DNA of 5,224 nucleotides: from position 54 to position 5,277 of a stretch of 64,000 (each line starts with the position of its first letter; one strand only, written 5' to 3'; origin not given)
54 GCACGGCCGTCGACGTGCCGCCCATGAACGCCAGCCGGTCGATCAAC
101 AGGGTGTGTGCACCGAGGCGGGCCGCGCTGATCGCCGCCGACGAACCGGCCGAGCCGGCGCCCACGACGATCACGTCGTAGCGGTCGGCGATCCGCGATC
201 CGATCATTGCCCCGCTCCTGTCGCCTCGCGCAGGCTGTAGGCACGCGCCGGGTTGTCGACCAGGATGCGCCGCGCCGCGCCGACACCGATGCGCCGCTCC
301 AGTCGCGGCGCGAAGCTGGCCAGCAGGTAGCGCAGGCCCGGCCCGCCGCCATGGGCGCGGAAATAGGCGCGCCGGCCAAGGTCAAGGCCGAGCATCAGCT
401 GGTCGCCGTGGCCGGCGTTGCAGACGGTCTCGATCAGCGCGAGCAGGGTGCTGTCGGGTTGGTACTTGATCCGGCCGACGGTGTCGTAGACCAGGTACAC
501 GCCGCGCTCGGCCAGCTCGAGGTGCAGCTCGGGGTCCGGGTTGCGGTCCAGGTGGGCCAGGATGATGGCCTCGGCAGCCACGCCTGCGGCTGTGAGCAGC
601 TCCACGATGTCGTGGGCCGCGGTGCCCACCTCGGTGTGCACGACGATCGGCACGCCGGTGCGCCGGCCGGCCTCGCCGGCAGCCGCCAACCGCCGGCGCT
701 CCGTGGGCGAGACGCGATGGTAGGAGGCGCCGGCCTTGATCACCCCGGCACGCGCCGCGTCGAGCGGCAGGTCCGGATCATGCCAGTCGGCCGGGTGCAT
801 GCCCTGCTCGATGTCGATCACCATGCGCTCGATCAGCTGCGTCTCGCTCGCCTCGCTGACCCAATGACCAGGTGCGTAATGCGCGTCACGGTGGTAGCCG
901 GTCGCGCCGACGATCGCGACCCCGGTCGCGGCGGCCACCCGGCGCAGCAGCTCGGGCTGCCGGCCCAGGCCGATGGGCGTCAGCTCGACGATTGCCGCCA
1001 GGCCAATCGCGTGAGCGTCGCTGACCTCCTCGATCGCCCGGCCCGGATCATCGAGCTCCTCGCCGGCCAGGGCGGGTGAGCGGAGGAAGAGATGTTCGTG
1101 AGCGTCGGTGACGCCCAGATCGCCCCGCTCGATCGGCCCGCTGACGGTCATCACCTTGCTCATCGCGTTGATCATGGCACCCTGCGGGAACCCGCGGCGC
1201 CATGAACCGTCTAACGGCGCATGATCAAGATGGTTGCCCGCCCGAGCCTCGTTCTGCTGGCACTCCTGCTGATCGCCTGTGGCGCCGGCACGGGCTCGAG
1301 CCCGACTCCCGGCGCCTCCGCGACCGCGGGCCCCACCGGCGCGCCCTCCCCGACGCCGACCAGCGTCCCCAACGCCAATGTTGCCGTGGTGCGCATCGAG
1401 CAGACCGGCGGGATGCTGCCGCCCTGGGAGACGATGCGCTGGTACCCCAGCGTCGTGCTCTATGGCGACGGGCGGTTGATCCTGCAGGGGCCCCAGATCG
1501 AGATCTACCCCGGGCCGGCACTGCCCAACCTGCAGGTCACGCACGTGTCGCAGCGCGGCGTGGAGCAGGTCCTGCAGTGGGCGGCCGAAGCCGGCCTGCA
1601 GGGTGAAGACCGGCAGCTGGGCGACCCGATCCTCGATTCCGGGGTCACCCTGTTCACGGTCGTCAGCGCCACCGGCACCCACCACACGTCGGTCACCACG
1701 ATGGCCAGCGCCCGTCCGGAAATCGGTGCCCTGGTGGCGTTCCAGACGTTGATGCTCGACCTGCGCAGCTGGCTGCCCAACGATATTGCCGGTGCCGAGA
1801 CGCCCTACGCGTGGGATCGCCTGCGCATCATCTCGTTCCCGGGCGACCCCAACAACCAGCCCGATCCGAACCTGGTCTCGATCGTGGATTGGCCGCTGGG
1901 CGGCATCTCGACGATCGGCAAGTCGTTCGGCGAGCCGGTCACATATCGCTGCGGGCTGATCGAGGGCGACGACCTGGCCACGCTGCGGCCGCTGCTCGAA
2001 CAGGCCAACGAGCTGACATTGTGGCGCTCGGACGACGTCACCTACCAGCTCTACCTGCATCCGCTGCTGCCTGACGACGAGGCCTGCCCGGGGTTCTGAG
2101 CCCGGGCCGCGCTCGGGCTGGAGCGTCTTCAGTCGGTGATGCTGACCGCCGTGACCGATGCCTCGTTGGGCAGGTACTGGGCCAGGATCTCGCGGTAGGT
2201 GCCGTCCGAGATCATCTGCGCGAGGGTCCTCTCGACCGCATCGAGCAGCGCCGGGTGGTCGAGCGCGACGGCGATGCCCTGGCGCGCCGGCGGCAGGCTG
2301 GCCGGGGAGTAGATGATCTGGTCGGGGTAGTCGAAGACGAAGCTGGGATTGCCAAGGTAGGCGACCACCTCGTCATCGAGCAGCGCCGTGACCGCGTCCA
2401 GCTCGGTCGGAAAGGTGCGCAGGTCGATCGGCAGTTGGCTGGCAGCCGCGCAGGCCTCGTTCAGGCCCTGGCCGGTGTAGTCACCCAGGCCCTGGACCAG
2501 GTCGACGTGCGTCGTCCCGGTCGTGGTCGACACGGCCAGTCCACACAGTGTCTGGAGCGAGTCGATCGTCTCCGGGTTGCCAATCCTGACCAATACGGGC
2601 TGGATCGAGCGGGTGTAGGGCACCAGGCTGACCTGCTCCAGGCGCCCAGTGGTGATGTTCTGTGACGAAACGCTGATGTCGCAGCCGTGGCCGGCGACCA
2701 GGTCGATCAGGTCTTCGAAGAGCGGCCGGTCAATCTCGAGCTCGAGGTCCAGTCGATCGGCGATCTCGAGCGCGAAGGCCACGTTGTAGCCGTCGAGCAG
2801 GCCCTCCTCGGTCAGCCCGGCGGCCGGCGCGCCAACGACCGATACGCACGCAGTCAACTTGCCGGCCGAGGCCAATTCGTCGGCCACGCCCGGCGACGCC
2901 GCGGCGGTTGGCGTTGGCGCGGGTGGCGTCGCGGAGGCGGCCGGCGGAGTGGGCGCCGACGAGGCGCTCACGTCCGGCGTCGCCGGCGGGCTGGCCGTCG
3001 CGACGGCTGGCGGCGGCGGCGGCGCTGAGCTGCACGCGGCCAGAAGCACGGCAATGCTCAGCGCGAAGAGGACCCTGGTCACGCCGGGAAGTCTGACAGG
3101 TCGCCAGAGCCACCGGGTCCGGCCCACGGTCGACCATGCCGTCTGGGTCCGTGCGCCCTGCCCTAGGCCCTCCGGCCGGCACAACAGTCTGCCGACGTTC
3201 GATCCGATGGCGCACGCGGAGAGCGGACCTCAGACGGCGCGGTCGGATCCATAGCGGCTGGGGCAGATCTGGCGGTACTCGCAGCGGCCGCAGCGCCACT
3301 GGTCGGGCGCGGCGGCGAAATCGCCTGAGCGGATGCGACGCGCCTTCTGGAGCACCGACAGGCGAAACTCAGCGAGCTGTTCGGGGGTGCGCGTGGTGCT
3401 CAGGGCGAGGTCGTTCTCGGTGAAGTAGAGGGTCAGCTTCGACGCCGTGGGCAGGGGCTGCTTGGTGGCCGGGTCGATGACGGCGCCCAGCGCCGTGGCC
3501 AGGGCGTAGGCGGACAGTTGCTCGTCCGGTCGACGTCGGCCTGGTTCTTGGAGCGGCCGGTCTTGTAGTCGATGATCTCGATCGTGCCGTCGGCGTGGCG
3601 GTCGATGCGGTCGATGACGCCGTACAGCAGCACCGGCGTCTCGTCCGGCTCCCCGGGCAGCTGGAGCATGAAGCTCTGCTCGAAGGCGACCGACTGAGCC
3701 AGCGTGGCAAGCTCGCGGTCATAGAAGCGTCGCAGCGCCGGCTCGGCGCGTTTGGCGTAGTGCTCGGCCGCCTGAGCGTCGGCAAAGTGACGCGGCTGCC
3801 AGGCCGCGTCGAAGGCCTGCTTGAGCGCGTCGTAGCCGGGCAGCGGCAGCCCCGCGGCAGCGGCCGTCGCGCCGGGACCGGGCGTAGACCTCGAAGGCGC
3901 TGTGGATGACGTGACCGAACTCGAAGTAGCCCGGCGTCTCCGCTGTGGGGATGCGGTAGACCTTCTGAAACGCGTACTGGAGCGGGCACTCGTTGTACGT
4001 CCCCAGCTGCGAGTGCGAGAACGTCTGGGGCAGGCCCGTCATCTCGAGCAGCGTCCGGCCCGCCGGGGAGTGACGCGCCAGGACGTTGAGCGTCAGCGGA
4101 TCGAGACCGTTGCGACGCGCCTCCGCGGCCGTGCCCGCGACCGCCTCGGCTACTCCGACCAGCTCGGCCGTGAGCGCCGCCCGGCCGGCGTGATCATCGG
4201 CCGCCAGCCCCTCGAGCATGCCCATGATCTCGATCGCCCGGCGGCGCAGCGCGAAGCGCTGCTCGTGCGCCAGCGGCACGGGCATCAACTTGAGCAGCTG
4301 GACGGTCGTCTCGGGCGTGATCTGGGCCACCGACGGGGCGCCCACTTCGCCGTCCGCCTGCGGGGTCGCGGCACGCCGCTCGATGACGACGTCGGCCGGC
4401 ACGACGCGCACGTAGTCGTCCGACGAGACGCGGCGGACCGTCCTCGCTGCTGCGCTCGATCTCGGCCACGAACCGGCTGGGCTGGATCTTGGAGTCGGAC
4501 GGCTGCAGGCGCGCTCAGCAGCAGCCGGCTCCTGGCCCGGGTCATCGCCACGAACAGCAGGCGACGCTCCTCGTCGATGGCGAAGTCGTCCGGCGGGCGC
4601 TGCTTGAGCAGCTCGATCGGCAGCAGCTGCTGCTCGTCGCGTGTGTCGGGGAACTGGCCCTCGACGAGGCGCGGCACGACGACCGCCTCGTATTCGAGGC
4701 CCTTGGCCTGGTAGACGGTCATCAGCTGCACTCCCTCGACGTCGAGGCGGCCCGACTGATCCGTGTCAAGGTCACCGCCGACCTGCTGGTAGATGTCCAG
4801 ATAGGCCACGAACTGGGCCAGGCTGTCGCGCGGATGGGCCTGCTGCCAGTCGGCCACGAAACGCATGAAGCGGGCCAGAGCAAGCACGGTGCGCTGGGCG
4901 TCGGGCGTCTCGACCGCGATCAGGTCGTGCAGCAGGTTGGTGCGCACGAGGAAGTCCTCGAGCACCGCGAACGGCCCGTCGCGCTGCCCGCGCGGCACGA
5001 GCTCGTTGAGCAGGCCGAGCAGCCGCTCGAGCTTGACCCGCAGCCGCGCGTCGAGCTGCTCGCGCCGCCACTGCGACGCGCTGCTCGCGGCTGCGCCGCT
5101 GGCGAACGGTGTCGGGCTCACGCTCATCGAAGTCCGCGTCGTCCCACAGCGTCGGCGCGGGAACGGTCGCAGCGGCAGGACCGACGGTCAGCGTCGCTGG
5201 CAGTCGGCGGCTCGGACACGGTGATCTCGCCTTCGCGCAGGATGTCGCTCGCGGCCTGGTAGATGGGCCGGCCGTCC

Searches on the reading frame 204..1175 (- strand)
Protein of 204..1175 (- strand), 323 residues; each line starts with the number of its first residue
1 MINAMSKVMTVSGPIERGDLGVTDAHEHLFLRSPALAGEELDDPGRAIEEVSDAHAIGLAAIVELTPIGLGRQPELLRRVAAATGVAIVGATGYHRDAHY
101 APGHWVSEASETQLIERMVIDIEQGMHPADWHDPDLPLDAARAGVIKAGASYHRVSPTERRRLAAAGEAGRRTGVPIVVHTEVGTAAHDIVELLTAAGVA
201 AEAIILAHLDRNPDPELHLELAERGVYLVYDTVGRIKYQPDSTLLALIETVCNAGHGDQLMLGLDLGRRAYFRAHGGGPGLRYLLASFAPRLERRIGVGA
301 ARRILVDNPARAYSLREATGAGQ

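Call 85: search_protein_families(library=pfam, proteins=[window:204-1175:-], max_evalue=0.00001)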
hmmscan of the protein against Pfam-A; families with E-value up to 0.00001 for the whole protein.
window:204-1175:- (323 aa): 1 family
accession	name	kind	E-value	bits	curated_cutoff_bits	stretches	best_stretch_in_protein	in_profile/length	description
PF02126.24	PTE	-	8.4e-47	160.5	22.4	1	15-312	1-296/298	Phosphotriesterase family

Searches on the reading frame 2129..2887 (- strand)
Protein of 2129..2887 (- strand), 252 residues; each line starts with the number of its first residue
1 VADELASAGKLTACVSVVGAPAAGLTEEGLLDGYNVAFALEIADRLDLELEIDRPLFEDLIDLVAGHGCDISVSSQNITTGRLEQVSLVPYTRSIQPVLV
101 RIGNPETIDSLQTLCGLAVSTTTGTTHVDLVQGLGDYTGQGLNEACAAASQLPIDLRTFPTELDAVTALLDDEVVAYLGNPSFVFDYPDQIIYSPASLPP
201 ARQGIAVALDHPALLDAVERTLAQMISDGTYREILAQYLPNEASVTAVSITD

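Call 85: search_protein_families(library=pfam, proteins=[window:2129-2887:-], max_evalue=0.00001)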
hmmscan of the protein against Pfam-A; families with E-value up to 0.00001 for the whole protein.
window:2129-2887:- (252 aa): 1 family
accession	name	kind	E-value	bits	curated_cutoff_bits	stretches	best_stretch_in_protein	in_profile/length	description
PF00497.25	SBP_bac_3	-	4.8e-17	62.4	26.4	1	20-240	10-131/132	Bacterial extracellular solute-binding proteins, family 3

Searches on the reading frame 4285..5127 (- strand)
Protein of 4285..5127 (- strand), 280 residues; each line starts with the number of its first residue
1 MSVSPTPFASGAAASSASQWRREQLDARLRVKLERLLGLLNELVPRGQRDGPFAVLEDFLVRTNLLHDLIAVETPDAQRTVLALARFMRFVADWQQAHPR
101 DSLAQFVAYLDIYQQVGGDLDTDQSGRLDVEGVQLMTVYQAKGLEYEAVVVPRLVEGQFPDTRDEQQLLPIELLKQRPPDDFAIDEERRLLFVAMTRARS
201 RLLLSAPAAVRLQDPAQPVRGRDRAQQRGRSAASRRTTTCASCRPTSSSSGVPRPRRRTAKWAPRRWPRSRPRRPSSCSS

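Call 85: search_protein_families(library=pfam, proteins=[window:4285-5127:-], max_evalue=0.00001)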
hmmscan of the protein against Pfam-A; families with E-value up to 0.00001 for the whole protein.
window:4285-5127:- (280 aa): 2 families
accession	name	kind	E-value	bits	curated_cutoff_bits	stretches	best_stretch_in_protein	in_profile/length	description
PF13361.12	UvrD_C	-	4.6e-21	76.1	25.6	1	80-206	237-347/350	UvrD-like helicase C-terminal domain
PF13538.12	UvrD_C_2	-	8.7e-11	42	27.4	0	185-204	32-51/52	UvrD-like helicase C-terminal domain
